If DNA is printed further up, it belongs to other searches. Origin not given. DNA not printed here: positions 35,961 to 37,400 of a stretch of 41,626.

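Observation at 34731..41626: Convergent operons resembling an uncharacterised aminolipid or amino-glycolipid tailoring pathway (dedicated KS+ACP, omega-aminotransferase, FemAB-like GNAT, arginase-fold hydrolase; DegT plus ArnE/F-like flippase)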

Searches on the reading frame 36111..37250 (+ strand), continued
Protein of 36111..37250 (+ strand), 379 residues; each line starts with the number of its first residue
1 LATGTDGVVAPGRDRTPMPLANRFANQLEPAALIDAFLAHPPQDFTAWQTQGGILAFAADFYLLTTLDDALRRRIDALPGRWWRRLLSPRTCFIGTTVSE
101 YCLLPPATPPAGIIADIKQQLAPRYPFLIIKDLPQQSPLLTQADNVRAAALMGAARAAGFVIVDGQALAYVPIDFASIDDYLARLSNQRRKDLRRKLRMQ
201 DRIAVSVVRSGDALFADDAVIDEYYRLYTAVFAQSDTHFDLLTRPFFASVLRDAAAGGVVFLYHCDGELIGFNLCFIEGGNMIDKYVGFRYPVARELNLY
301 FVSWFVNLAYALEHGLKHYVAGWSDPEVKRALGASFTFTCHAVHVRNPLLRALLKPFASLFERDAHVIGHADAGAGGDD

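Call 32: search_solved_structures(query=A2, max_evalue=1)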
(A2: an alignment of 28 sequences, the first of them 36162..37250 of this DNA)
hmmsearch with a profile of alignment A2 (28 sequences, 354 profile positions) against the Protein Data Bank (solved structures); distinct sequences matched with E-value up to 1: 1.
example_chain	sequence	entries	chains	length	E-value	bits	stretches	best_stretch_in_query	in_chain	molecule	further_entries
4ob1_A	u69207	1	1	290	0.47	12.8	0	298-318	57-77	Cobalt-containing nitrile hydratase subunit alpha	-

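Call 38: predict_structure(alignment_id=A2)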
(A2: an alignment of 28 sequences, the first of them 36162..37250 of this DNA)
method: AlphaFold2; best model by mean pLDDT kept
length: 362 residues; sequences in the alignment: 28
mean_pLDDT: 91.1   pTM: 0.89
mean pLDDT of the five models: 91.1, 90.6, 90.3, 90.1, 89.7
residues with pLDDT >= 90: 278; 70-90: 59; 50-70: 17; < 50: 8
segments of 3 or more residues with pLDDT < 50: 1-3, 359-362
pLDDT, mean of each block of 10 residues (from residue 1): 72 96 97 96 86 84 80 95 95 97 97 96 96 98 92 97 96 94 96 98 98 87 90 96 98 98 96 96 96 98 86 91 94 84 70 56 40
secondary structure, 60 per line:
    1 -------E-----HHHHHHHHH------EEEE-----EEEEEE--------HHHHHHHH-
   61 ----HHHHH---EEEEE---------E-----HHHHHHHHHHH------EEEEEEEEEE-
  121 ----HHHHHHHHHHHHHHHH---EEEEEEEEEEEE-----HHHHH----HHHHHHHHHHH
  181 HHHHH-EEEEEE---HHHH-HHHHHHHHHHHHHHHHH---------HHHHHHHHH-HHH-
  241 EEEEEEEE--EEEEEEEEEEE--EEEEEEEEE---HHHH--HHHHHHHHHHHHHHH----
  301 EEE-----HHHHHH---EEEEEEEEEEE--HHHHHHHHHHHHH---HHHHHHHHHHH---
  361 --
elements in order: H14-22 E29-32 E38-43 H52-59 H65-69 E73-77 H93-103 E110-119 H125-140 E144-155 H161-165 H170-185 E187-192 H196-199 H201-217 H227-235 E241-248 E251-261 E264-272 H276-279 H282-296 E301-303 H309-314 E318-328 H331-343 H347-357

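Call 41: fold_search(model_id=the predicted structure, library=pdb)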
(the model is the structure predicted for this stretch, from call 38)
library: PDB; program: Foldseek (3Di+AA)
matches with E <= 10: 825; with E <= 0.001: 178
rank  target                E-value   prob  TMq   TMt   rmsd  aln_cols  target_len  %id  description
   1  9wqx                  4.4e-12  1.00  0.49  0.60   7.3       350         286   16  aminoacyl-tRNA-dependent peptide synthase, Sbb17, complexed with streptothrisamine (released 2026-04-01)
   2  9wqy                  6.6e-12  1.00  0.49  0.60   6.7       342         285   14  aminoacyl-tRNA-dependent peptide synthase, Sba18, complexed with streptothrisamine (released 2026-04-01)
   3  9wqw                  1.1e-11  1.00  0.49  0.59   7.2       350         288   15  aminoacyl-tRNA-dependent peptide synthase, Sbb17 (released 2026-04-01)
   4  6lv0_A                3.5e-11  1.00  0.53  0.59   6.8       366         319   12  Crystal structure of the soluble domain of the multiple peptide resistance factor (MprF) from Rhizobium tropici (released 2021-02-03)
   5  4v36_A                5.9e-11  1.00  0.53  0.58   7.2       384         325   10  The structure of L-PGS from Bacillus licheniformis (released 2015-08-19)
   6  5vrv_D                7.0e-11  1.00  0.56  0.63   5.5       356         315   12  2.05 Angstrom Resolution Crystal Structure of C-terminal Domain (DUF2156) of Putative Lysylphosphatidylglycerol Synthe (released 2017-05-24)
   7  5vrv_A                8.9e-11  1.00  0.54  0.60   6.1       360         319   12  2.05 Angstrom Resolution Crystal Structure of C-terminal Domain (DUF2156) of Putative Lysylphosphatidylglycerol Synthe (released 2017-05-24)
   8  4v36_B                8.9e-11  1.00  0.53  0.60   7.1       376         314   10  The structure of L-PGS from Bacillus licheniformis (released 2015-08-19)
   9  4v35                  1.0e-10  1.00  0.51  0.57   6.8       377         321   11  The Structure of A-PGS from Pseudomonas aeruginosa (released 2015-08-19)
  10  1xf8                  1.1e-10  1.00  0.50  0.53   7.7       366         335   12  Crystal Structure of Weissella viridescens FemX (Y254F) Mutant (released 2005-05-31)
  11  4v34                  1.2e-10  1.00  0.50  0.55   7.8       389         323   10  The Structure of A-PGS from Pseudomonas aeruginosa (SeMet derivative) (released 2015-08-19)
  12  5vrv_C                1.3e-10  1.00  0.55  0.62   5.6       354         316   11  2.05 Angstrom Resolution Crystal Structure of C-terminal Domain (DUF2156) of Putative Lysylphosphatidylglycerol Synthe (released 2017-05-24)
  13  4ii9_A                1.4e-10  1.00  0.48  0.51   7.5       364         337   11  Crystal structure of Weissella viridescens FemXVv non-ribosomal amino acid transferase in complex with a peptidyl-RNA  (released 2013-07-03)
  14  5vrv_B                1.7e-10  1.00  0.54  0.60   5.8       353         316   11  2.05 Angstrom Resolution Crystal Structure of C-terminal Domain (DUF2156) of Putative Lysylphosphatidylglycerol Synthe (released 2017-05-24)
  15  7z6a_A                2.2e-10  1.00  0.47  0.50   7.5       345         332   12  CRYSTAL STRUCTURE OF WEISSELLA VIRIDESCENS FEMXVV NON-RIBOSOMAL AMINO ACID TRANSFERASE IN COMPLEX WITH A PEPTIDYL-XNA  (released 2022-10-26)
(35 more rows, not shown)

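Call 44: find_related_loci(query=A2, collection=genome_contigs, flank=10000)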
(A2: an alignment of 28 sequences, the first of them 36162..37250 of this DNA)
Query A2 (362 aa) in genome_contigs; peptide patterns used: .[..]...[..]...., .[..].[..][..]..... (x = any residue, [..] = any of these).
599 stretches matched a pattern (row limit reached: there are more); 502 encode a relative of the query (tblastn E <= 1e-3); the best 80 are kept; 80 distinct loci.
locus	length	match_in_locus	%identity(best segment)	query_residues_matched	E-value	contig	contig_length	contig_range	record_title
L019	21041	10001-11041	59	6-351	5e-133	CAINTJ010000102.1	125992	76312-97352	MAG: uncultured Gammaproteobacteria bacterium isolate UppL6_bin-1235 genome assembly, contig: bin-1235:102/143, whole ge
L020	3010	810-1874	59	7-359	2e-137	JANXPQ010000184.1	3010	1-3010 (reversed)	MAG: Betaproteobacteria bacterium isolate GL140_3_concoct_254_sub GL140_3_k141_2012540, whole genome shotgun sequence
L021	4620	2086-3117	60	5-347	7e-133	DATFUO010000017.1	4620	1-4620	MAG TPA_asm: Burkholderiales bacterium isolate SMAG_U9439 k141_4077920, whole genome shotgun sequence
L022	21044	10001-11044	53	6-352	2e-130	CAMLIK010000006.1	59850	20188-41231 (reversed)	MAG: uncultured Gilliamella sp. isolate SRR17188281_bin.6_metawrap_v1.3.0_MAG genome assembly, contig: ERZ12636464_55, w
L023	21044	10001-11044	53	6-352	1e-129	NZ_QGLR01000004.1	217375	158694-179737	Gilliamella apicola strain ESL0182 Ga0133558_104, whole genome shotgun sequence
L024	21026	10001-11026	58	7-347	2e-129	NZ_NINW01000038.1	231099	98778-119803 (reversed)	Pigmentiphaga sp. NML080357 NML080357_S20_L001_001_9, whole genome shotgun sequence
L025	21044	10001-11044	53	6-352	3e-129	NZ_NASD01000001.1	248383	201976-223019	Gilliamella apis strain NO3 NODE_1, whole genome shotgun sequence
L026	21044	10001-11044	53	6-352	3e-129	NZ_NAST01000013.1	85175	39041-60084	Gilliamella sp. N-G2 NODE_13, whole genome shotgun sequence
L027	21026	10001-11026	58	7-347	6e-129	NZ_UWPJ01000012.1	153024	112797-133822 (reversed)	Pigmentiphaga humi isolate dnA1, whole genome shotgun sequence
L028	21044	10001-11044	52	6-352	1e-128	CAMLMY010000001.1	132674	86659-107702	MAG: uncultured Gilliamella sp. isolate SRR12181005_bin.3_metawrap_v1.3.0_MAG genome assembly, contig: ERZ12593185_29, w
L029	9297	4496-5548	59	7-355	5e-128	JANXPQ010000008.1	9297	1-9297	MAG: Betaproteobacteria bacterium isolate GL140_3_concoct_254_sub GL140_3_k141_619106, whole genome shotgun sequence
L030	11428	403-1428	59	7-347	2e-127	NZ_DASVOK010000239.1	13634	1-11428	MAG: Rudaea sp. isolate SMAG_U3151 k141_517223, whole genome shotgun sequence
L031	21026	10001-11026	58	7-347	6e-127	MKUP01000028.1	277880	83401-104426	MAG: Burkholderiales bacterium 67-32 SCNpilot_cont_300_bf_scaffold_60, whole genome shotgun sequence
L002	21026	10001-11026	54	7-347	4e-127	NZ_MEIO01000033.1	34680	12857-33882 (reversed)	Snodgrassella alvi strain WF3-3 1196083.65_ctg7180000001904, whole genome shotgun sequence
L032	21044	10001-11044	52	6-352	1e-126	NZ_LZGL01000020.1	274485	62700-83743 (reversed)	Gilliamella sp. wkB112 Gilliamella_apicola_wkB112_contig7, whole genome shotgun sequence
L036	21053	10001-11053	56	6-356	1e-125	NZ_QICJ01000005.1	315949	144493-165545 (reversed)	Dyella sp. AtDHG13 Ga0060192_105, whole genome shotgun sequence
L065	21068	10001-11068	57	7-361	2e-122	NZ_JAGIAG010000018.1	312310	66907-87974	MAG: Dokdonella sp. isolate BIN16 scaffold18_cov0, whole genome shotgun sequence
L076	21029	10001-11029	51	6-347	3e-121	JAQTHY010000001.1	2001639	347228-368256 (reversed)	Orbaceae bacterium ESL0727 ESL0727_1, whole genome shotgun sequence, his leader region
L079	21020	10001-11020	54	9-348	9e-121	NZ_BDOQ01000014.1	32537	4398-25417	Novimethylophilus kurashikiensis strain La2-4, whole genome shotgun sequence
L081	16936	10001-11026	57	7-347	1e-120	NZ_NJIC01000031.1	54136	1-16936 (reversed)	Rhodanobacter sp. PCA2 NODE_27_length_54136_cov_48.8193_ID_1972, whole genome shotgun sequence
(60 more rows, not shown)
